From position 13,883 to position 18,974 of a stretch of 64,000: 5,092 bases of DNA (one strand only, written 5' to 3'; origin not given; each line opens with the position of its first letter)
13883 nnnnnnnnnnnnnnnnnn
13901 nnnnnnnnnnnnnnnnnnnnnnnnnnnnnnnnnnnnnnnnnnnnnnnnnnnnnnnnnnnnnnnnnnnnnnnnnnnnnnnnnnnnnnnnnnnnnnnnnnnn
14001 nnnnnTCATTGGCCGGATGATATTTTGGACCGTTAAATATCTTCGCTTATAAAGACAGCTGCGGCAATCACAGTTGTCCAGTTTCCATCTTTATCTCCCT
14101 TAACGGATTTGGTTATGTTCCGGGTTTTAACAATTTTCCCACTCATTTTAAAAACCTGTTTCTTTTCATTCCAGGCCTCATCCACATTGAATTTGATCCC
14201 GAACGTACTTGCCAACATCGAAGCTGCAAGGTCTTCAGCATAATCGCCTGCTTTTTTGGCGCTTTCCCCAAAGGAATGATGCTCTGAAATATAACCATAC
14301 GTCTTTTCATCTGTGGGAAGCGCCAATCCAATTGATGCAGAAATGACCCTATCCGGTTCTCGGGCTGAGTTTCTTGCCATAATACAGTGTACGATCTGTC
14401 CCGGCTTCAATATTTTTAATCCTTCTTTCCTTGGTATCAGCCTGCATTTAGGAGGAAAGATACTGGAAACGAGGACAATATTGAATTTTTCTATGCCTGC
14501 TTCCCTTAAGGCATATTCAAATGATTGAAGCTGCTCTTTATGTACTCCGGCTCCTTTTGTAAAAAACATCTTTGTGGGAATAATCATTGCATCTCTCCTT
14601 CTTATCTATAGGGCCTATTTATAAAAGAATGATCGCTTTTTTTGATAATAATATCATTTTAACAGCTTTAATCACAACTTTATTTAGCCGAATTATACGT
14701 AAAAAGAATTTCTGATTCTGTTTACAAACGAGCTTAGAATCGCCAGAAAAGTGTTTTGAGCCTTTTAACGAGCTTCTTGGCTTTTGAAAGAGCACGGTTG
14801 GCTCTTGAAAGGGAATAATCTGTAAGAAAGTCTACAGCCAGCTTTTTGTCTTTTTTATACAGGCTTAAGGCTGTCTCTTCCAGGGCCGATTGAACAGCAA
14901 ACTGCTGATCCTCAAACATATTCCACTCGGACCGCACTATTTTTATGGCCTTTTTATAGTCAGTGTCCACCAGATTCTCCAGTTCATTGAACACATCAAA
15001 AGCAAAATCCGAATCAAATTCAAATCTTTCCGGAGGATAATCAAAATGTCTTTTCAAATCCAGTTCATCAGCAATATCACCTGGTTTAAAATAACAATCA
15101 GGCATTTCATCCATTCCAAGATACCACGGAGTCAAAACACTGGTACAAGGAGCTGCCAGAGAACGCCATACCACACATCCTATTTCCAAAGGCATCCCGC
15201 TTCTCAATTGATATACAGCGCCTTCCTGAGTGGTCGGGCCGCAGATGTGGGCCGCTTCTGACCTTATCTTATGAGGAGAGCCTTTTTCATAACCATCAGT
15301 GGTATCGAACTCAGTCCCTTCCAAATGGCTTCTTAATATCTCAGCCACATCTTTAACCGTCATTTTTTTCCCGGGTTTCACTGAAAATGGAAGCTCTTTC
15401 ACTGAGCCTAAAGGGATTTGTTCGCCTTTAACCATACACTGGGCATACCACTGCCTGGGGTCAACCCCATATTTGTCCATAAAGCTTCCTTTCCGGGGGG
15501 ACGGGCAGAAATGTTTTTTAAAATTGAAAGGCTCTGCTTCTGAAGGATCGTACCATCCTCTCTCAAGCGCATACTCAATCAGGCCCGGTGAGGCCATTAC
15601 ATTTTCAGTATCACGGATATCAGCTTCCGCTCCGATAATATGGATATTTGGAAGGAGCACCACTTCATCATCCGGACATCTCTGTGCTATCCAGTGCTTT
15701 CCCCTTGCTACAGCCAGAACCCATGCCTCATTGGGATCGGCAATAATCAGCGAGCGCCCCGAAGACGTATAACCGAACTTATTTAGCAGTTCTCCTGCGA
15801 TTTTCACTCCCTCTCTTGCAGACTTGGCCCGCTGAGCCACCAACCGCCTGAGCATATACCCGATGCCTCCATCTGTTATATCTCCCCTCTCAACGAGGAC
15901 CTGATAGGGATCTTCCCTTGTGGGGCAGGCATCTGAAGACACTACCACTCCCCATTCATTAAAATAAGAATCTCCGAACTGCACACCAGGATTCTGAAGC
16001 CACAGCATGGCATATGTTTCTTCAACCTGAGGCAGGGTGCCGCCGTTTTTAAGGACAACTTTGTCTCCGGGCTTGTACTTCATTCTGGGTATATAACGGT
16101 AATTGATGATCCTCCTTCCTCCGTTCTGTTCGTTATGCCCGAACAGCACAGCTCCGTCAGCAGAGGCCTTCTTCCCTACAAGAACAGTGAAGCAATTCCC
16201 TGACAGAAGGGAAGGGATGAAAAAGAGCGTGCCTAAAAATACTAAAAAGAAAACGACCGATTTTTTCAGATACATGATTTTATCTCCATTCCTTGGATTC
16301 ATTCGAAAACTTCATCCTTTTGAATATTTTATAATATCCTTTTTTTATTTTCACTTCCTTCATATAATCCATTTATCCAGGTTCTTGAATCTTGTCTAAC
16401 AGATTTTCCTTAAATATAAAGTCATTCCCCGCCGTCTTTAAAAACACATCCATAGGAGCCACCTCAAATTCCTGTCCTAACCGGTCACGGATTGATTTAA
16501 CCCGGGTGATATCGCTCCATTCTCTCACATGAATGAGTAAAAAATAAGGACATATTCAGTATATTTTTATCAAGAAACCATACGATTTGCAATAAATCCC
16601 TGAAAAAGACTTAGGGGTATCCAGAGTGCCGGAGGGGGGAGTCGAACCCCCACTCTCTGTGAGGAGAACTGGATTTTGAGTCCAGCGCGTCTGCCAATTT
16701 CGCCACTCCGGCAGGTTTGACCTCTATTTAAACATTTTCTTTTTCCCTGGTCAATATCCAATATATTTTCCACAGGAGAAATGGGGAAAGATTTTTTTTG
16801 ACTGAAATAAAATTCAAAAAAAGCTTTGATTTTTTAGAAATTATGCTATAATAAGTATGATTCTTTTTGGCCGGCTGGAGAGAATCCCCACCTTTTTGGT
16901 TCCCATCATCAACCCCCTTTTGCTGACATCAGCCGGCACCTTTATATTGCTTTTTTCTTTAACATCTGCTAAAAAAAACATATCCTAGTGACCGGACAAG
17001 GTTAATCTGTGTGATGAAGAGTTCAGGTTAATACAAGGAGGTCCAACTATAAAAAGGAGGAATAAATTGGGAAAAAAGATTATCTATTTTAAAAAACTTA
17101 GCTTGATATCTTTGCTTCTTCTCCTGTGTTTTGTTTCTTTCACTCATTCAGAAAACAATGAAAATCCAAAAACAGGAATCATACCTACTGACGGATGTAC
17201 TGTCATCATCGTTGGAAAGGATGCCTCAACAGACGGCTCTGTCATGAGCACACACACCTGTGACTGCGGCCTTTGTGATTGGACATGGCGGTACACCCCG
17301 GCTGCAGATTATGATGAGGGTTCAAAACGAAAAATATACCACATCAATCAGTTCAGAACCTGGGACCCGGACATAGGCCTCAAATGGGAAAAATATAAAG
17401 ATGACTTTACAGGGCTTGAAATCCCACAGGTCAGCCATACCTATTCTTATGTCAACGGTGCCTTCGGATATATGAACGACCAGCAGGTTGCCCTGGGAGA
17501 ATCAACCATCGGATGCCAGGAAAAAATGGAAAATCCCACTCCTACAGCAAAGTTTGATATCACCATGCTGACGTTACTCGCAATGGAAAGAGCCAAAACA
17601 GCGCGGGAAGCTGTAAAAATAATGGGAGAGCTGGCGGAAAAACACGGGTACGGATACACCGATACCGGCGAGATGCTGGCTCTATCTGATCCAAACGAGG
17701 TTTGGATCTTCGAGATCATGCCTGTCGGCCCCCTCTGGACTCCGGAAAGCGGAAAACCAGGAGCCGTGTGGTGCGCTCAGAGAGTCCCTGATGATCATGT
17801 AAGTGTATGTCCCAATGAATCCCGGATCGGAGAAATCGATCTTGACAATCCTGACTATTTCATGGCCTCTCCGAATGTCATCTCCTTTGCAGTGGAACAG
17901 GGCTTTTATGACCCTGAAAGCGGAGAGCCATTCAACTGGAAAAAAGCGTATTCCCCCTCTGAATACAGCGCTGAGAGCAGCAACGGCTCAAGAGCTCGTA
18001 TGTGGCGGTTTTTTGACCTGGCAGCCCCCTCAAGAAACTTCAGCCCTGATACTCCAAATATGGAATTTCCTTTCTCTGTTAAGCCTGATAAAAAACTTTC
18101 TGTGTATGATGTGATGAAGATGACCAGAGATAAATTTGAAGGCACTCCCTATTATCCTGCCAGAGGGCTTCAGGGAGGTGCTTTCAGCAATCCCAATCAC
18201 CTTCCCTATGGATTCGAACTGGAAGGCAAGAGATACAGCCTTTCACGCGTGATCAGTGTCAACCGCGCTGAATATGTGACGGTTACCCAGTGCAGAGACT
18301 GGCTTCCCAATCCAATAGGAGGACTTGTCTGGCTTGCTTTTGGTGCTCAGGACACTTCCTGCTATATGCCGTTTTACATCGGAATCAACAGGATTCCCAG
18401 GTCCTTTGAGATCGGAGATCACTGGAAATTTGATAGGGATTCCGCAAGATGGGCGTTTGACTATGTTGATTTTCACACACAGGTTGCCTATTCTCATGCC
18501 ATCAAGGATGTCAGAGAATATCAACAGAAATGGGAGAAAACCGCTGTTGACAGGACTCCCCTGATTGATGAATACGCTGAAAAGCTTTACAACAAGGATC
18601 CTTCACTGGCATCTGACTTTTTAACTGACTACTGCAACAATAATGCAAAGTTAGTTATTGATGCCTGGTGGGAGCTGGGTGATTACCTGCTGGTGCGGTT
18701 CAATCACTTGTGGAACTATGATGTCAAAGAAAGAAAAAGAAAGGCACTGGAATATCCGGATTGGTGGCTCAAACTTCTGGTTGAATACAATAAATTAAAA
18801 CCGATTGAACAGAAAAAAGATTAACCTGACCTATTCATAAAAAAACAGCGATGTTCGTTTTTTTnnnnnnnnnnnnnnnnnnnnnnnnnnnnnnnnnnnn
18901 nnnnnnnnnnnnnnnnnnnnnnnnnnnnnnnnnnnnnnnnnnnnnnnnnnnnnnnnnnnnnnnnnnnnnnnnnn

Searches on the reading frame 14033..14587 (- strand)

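Call 77: search_protein_families(library=pfam, max_evalue=0.000001, proteins=[window:14033-14587:-])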
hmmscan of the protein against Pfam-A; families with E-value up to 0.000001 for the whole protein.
window:14033-14587:- (184 aa): 1 family
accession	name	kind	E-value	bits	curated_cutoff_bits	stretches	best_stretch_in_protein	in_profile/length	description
PF01862.21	PvlArgDC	-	2.7e-63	213.1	22.7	1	3-180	1-161/161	Pyruvoyl-dependent arginine decarboxylase (PvlArgDC)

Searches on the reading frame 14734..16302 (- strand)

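Call 77: search_protein_families(library=pfam, max_evalue=0.000001, proteins=[window:14734-16302:-])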
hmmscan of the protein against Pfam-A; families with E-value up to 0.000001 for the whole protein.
window:14734-16302:- (522 aa): 1 family
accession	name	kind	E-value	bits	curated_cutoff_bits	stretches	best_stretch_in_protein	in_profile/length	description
PF03577.20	Peptidase_C69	-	1.1e-55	189.7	23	1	37-415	2-370/402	Peptidase family C69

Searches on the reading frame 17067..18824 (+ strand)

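Call 44: search_protein_families(library=pfam, max_evalue=0.000001, proteins=[window:17067-18824:+])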
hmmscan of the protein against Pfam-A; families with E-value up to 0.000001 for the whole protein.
window:17067-18824:+ (585 aa): 1 family
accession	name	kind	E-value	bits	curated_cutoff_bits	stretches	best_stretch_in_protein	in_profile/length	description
PF03577.20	Peptidase_C69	-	2.6e-65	221.4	23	1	44-487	2-401/402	Peptidase family C69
